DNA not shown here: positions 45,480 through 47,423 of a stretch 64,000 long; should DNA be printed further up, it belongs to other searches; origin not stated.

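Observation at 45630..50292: Receiver domain fused to glutamate dehydrogenase, paired with a hybrid HK-REC-REC-Hpt kinase: a phosphorelay that appears to end directly on a central metabolic enzyme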

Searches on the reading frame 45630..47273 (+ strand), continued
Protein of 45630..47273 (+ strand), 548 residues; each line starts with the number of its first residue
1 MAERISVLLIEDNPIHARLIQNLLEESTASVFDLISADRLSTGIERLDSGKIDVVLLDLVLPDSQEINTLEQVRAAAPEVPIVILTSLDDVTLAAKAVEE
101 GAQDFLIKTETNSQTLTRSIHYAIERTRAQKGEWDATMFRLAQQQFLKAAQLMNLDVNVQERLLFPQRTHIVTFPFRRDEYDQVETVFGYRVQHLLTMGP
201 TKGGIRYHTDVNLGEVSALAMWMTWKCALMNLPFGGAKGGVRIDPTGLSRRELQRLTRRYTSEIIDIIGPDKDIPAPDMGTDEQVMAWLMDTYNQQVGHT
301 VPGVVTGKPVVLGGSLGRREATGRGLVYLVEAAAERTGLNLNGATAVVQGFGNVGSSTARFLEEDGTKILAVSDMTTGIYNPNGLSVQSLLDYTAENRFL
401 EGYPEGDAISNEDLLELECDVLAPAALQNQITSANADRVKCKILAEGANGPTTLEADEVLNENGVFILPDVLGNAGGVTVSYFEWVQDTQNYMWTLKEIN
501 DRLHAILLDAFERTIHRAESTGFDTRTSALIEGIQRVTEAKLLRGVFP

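Call 14: find_encoding_contigs(protein=window:45630-47273:+, flank=10000, max_places=4)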
Protein window:45630-47273:+ (548 aa): 2 contigs read that carry it; 2 places shown.
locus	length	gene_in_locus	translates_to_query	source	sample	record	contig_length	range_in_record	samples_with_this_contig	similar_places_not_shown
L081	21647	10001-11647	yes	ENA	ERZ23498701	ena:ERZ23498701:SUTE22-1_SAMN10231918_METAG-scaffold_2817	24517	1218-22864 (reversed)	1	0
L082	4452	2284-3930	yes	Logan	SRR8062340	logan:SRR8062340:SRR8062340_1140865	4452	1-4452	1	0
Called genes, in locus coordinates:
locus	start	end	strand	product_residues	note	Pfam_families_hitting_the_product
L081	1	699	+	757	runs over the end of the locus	PF01315:Ald_Xan_dh_C, PF02738:MoCoBD_1, PF20256:MoCoBD_2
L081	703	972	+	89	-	PF02597:ThiS (weak)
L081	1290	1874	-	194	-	PF09378:HAS-barrel (faint)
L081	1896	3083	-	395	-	PF09376:NurA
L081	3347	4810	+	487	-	-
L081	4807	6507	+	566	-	-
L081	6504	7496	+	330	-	PF03255:ACCA, PF01039:Carboxyl_trans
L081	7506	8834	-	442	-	PF13660:DUF4147, PF05161:MOFRL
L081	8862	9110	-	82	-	PF02416:TatA_B_E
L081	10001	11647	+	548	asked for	PF00072:Response_reg, PF02812:ELFV_dehydrog_N, PF00208:ELFV_dehydrog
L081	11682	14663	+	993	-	PF00512:HisKA, PF02518:HATPase_c, PF00072:Response_reg, PF01627:Hpt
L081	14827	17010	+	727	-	PF00141:peroxidase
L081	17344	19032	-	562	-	PF07885:Ion_trans_2, PF02254:TrkA_N, PF02080:TrkA_C, PF02254:TrkA_N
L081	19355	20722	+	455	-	PF01546:Peptidase_M20, PF07687:M20_dimer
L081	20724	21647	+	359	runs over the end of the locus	PF00106:adh_short (faint), PF01073:3Beta_HSD, PF01370:Epimerase, PF02719:Polysacc_synt_2, PF04321:RmlD_sub_bind (weak), PF16363:GDP_Man_Dehyd, PF07993:NAD_binding_4 (faint)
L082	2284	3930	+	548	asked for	PF00072:Response_reg, PF02812:ELFV_dehydrog_N, PF00208:ELFV_dehydrog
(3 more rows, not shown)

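Call 16: search_solved_structures(query=window:45630-47273:+, max_evalue=1e-20, show_alignments=1)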
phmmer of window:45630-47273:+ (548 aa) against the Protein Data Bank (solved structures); distinct sequences matched with E-value up to 1e-20: 56.
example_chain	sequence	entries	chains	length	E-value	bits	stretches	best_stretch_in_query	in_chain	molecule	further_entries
1b26_A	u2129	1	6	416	5e-140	471.1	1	137-548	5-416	GLUTAMATE DEHYDROGENASE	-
1b3b_A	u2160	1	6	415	2.6e-139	468.7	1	137-548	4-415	PROTEIN (GLUTAMATE DEHYDROGENASE)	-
2tmg_A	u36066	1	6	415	4.9e-139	467.8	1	137-548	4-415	PROTEIN (GLUTAMATE DEHYDROGENASE)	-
3aoe_A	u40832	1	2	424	2.3e-128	432.6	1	159-548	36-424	Glutamate dehydrogenase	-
3aog_A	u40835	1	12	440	2.6e-128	432.4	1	159-548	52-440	Glutamate dehydrogenase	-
4xgi_A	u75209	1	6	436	1.7e-125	423.1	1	161-548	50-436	Glutamate dehydrogenase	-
3k92_A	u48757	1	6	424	7.9e-117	394.5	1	135-545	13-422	NAD-specific glutamate dehydrogenase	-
1gtm_A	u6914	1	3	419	2.4e-116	392.9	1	137-545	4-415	GLUTAMATE DEHYDROGENASE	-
7mfm_A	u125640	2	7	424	4.4e-116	392.1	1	138-545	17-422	Glutamate dehydrogenase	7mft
3k8z_A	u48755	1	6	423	6.4e-114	384.9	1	138-545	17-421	NAD-specific glutamate dehydrogenase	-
8ysw_A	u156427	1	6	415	8.7e-114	384.5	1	138-545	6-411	Glutamate dehydrogenase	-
8i83_A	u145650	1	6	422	9e-114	384.5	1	138-545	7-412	Glutamate dehydrogenase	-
8s38_A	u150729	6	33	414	4.8e-113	382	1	143-545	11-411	Glutamate dehydrogenase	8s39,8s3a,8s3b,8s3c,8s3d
6yeh_A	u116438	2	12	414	5.4e-113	381.9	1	143-545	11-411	Glutamate dehydrogenase 1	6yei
8owm_A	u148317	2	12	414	4.8e-111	375.4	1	143-545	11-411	Glutamate dehydrogenase 2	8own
3aoe_E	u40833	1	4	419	1.9e-96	327.3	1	148-548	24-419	Glutamate dehydrogenase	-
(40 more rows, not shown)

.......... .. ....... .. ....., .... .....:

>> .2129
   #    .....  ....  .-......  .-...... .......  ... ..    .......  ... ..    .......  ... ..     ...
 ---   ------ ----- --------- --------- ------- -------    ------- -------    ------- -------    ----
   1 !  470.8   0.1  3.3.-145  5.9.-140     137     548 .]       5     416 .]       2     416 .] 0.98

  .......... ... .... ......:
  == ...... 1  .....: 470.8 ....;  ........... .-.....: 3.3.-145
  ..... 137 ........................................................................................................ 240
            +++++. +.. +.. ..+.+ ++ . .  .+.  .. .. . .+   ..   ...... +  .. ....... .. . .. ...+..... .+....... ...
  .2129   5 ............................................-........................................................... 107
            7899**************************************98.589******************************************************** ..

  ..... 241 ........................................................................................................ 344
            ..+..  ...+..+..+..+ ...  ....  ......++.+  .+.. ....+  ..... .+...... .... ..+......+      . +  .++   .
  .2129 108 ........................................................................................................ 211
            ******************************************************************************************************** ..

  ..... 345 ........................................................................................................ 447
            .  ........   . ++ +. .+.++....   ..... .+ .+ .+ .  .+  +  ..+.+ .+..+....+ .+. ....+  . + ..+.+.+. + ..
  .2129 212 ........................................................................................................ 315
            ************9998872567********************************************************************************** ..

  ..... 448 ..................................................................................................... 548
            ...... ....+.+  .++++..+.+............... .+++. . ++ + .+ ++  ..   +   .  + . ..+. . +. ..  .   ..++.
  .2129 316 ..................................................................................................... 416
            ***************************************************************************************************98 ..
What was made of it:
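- On Glu/Leu/Phe/Val dehydrogenase family, glutamate-specific hexameric class: End-to-end alignment with 1b26 (call 16).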

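Call 18: find_encoding_contigs(protein=P0108, flank=7000, max_places=2)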
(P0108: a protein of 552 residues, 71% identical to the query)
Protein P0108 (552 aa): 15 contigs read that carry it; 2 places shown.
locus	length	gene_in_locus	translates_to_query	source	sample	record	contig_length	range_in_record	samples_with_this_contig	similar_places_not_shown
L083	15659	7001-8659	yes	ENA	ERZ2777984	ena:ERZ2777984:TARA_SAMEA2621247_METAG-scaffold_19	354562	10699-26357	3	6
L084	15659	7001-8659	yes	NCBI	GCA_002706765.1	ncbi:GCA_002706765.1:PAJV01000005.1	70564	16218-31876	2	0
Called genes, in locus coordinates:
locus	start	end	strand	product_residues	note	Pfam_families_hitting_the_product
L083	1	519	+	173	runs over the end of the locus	-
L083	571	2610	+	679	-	PF13360:PQQ_2, PF13570:Beta-prop_ACSF4 (faint)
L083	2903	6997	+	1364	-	PF02743:dCache_1, PF00672:HAMP, PF08448:PAS_4, PF13426:PAS_9, PF00989:PAS, PF13426:PAS_9, PF00512:HisKA, PF02518:HATPase_c, +6 more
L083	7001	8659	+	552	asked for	PF00072:Response_reg, PF02812:ELFV_dehydrog_N, PF00208:ELFV_dehydrog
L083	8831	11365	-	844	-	PF08447:PAS_3, PF00512:HisKA, PF02518:HATPase_c, PF00072:Response_reg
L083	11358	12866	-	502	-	PF00154:RecA_N (faint), PF03796:DnaB_C (faint), PF05625:PAXNEB (faint), PF06745:ATPase, PF13191:AAA_16 (faint), PF13481:AAA_25 (weak), PF13481:AAA_25 (weak), PF06745:ATPase, +7 more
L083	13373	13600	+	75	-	-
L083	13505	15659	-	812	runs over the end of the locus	-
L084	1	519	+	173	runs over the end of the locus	-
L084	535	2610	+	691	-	PF13360:PQQ_2, PF13570:Beta-prop_ACSF4 (faint)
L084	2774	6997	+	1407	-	PF02743:dCache_1, PF00672:HAMP, PF08448:PAS_4, PF13426:PAS_9, PF00989:PAS, PF13426:PAS_9, PF00512:HisKA, PF02518:HATPase_c, +6 more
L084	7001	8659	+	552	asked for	PF00072:Response_reg, PF02812:ELFV_dehydrog_N, PF00208:ELFV_dehydrog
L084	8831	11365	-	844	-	PF08447:PAS_3, PF00512:HisKA, PF02518:HATPase_c, PF00072:Response_reg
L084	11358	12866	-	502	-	PF00154:RecA_N (faint), PF03796:DnaB_C (faint), PF05625:PAXNEB (faint), PF06745:ATPase, PF13191:AAA_16 (faint), PF13481:AAA_25 (weak), PF13481:AAA_25 (weak), PF06745:ATPase, +7 more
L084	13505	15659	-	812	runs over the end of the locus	-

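Call 19: find_encoding_contigs(protein=P0099, flank=7000, max_places=2)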
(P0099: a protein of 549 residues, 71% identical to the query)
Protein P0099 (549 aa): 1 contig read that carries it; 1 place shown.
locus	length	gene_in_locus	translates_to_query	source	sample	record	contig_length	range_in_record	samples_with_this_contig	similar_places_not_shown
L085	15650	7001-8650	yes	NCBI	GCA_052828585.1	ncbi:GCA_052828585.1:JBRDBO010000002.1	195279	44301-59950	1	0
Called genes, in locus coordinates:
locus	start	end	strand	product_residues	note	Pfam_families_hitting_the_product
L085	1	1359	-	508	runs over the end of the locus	-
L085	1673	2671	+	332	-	PF00676:E1_dh, PF13292:DXP_synthase_N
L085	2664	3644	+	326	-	PF02779:Transket_pyr, PF02780:Transketolase_C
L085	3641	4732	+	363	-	PF00364:Biotin_lipoyl, PF25997:BSH_YhbJ (weak), PF02817:E3_binding, PF00198:2-oxoacid_dh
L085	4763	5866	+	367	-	PF02812:ELFV_dehydrog_N, PF00208:ELFV_dehydrog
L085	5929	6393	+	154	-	-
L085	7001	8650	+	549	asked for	PF00072:Response_reg, PF02812:ELFV_dehydrog_N, PF00208:ELFV_dehydrog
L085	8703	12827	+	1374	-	PF03924:CHASE, PF14215:bHLH-MYC_N, PF01590:GAF, PF13185:GAF_2, PF12860:PAS_7, PF00512:HisKA, PF02518:HATPase_c, PF00072:Response_reg, +1 more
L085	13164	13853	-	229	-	PF01638:HxlR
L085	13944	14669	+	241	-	PF07237:DUF1428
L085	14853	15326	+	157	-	PF06983:3-dmu-9_3-mt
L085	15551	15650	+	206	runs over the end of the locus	PF08818:DUF1801, PF13376:OmdA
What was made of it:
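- A Roseobacteraceae plasmid locus carries a second ELFV dehydrogenase next to the fusion (call 19).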

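Call 20: find_encoding_contigs(protein=P0103, flank=7000, max_places=2)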
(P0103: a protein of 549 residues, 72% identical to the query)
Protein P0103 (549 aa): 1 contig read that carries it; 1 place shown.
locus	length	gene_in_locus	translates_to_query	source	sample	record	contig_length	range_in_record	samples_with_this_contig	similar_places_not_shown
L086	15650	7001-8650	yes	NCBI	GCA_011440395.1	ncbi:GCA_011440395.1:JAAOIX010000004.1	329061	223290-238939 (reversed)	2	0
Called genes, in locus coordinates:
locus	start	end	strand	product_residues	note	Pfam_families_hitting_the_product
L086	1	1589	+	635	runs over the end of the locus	PF07731:Cu-oxidase_2 (weak), PF07732:Cu-oxidase_3, PF00394:Cu-oxidase, PF07731:Cu-oxidase_2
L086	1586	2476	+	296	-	PF05275:CopB, PF03797:Autotransporter (faint)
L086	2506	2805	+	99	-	-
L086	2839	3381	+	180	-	PF13442:Cytochrome_CBB3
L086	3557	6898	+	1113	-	PF13689:DUF4154, PF00512:HisKA, PF02518:HATPase_c, PF00072:Response_reg, PF01627:Hpt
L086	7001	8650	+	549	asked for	PF00072:Response_reg, PF02812:ELFV_dehydrog_N, PF00208:ELFV_dehydrog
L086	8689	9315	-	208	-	PF00440:TetR_N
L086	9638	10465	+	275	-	-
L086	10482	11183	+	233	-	PF00510:COX3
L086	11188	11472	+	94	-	PF03626:COX4_pro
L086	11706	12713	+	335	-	PF23212:DUF7064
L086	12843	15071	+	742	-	PF07715:Plug, PF00593:TonB_dep_Rec_b-barrel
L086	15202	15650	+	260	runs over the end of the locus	-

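Call 21: find_encoding_contigs(protein=P0076, flank=7000, max_places=2)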
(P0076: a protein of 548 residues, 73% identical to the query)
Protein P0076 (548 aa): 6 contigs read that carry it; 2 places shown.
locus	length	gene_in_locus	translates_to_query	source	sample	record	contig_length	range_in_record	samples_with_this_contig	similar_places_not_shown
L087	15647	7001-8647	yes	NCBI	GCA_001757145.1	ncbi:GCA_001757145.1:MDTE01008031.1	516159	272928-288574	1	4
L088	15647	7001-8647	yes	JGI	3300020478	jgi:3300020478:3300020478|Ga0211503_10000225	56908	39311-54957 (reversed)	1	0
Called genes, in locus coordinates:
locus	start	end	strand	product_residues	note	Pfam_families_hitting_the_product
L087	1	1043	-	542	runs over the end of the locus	PF00118:Cpn60_TCP1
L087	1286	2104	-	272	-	PF03099:BPL_LplA_LipB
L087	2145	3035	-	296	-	PF02749:QRPTase_N, PF01729:QRPTase_C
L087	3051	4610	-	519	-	PF03853:YjeF_N, PF01256:Carb_kinase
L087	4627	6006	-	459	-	PF01743:PolyA_pol, PF12627:PolyA_pol_RNAbd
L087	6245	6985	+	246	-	PF00977:His_biosynth, PF01207:Dus (faint)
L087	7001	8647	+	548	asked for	PF00072:Response_reg, PF02812:ELFV_dehydrog_N, PF00208:ELFV_dehydrog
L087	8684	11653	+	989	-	PF00512:HisKA, PF02518:HATPase_c, PF00072:Response_reg, PF01627:Hpt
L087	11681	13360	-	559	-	PF07885:Ion_trans_2, PF02254:TrkA_N, PF02080:TrkA_C, PF02254:TrkA_N, PF02080:TrkA_C (weak)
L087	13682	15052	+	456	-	PF01546:Peptidase_M20, PF07687:M20_dimer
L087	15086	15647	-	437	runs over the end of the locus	PF00375:SDF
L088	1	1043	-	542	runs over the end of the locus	PF00118:Cpn60_TCP1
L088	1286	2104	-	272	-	PF03099:BPL_LplA_LipB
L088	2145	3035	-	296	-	PF02749:QRPTase_N, PF01729:QRPTase_C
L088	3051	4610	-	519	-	PF03853:YjeF_N, PF01256:Carb_kinase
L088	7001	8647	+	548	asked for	PF00072:Response_reg, PF02812:ELFV_dehydrog_N, PF00208:ELFV_dehydrog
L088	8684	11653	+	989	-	PF00512:HisKA, PF02518:HATPase_c, PF00072:Response_reg, PF01627:Hpt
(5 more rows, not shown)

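Call 38: predict_structure(protein=window:45630-47273:+)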
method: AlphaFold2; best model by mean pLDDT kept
length: 548 residues; sequences in the alignment: 1
mean_pLDDT: 34.9   pTM: 0.20
mean pLDDT of the five models: 34.9, 30.3, 27.8, 27.7, 27.2
residues with pLDDT >= 90: 0; 70-90: 0; 50-70: 13; < 50: 535
segments of 3 or more residues with pLDDT < 50: 1-501, 503-507, 509-511, 517-519, 528-531, 533-548
pLDDT, mean of each block of 10 residues (from residue 1): 26 34 35 30 32 32 39 42 35 39 32 34 36 37 40 33 35 37 39 32 36 36 38 31 30 33 30 38 38 32 26 30 36 36 34 30 34 28 28 28 29 26 31 34 37 39 34 34 34 40 47 50 49 46 38
secondary structure, 60 per line:
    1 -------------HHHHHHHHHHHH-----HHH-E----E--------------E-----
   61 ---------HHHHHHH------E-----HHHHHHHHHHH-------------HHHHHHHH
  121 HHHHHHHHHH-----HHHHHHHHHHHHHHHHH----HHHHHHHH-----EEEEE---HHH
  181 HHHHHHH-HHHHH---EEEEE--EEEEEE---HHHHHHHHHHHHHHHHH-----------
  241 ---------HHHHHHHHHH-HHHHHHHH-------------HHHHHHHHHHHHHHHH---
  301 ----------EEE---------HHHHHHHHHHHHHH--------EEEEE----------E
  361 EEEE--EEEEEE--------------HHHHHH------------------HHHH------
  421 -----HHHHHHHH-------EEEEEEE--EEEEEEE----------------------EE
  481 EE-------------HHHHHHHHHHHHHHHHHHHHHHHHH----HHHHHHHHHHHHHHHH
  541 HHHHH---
elements in order: H14-25 H70-76 H89-99 H113-130 H136-152 H157-164 E170-174 H178-187 H189-193 E197-201 E204-209 H213-229 H250-259 H261-268 H282-297 E311-313 H323-336 E345-349 E360-364 E367-372 H387-392 H411-414 H426-433 E441-447 E450-456 E479-482 H496-520 H525-545
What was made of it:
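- Tried and rejected: Single-sequence AlphaFold2 gave an unusable model (pLDDT 35, call 38).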

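Call 50: predict_structure(alignment_id=A2)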
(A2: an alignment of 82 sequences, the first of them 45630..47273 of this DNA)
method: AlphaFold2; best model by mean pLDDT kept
length: 548 residues; sequences in the alignment: 82
mean_pLDDT: 79.2   pTM: 0.78
mean pLDDT of the five models: 79.2, 77.4, 75.0, 72.7, 66.4
residues with pLDDT >= 90: 255; 70-90: 138; 50-70: 64; < 50: 91
segments of 3 or more residues with pLDDT < 50: 166-170, 182-211, 235-245, 267-289, 291-294, 297-313
pLDDT, mean of each block of 10 residues (from residue 1): 83 94 87 94 90 95 95 93 93 89 89 86 76 78 90 88 58 58 49 41 42 67 79 50 55 65 51 40 45 48 36 64 96 97 97 93 98 93 97 93 95 92 87 95 93 93 96 85 67 79 94 97 95 86 66
secondary structure, 60 per line:
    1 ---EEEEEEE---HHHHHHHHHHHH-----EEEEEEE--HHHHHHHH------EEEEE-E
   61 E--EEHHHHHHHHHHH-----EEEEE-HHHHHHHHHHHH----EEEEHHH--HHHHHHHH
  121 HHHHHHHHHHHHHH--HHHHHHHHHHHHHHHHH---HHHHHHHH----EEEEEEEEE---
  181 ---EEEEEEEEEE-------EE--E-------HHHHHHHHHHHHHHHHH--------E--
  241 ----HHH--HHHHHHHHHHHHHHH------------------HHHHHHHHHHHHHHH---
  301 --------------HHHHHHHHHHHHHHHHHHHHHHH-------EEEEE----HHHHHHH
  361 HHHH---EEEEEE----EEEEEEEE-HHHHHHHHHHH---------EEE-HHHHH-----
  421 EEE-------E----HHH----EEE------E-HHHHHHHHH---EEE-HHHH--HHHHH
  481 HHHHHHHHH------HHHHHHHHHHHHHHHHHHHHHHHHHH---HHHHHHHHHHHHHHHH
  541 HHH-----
elements in order: E4-10 H14-25 E31-37 H40-47 E54-58 H66-76 E82-86 H88-99 E104-107 H113-134 H137-153 H157-164 E169-177 E184-193 H213-229 H250-264 H283-297 H315-337 E345-349 H354-364 E368-373 E378-385 H387-397 E407-409 H411-415 E421-423 E443-445 H454-462 E466-468 H470-473 H476-489 H496-521 H525-543
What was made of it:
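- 45630..45989 (+): Receiver (REC) domain, aa 1-120. Acidic pair E11/D12 (45660-45665), phospho-acceptor D58 (45801-45803), T86 (45885-45887), aromatic switch F105 (45942-45944), K108 (45951-45953). AF2 pLDDT is about 90 (call 50).
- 45966..46037 (+): REC helix alpha5 (aa 113-134), running straight into the native N-terminus of the GDH (E133-W134-D-x-x-M-F). There is no spacer. AF2 model: helix 113-134, then helix 137-153 (call 50).
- On Response regulator receiver (CheY-like, PF00072): The AF2 model shows alternating beta/alpha x5 with pLDDT about 90 (call 50).
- On Glu/Leu/Phe/Val dehydrogenase family, glutamate-specific hexameric class: Only a monomer was modelled (call 50).
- AF2 predicts alpha5 as one long helix leading into GDH helix 1 (call 50). 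No experiment and no reliable inter-domain structural model: GDH domain I of the AF2 model has pLDDT 40-60, and coordinates and PAE were not available (call 50).
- Tried and rejected: No coordinates or PAE were available, so REC-GDH contacts could not be analysed (call 50).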
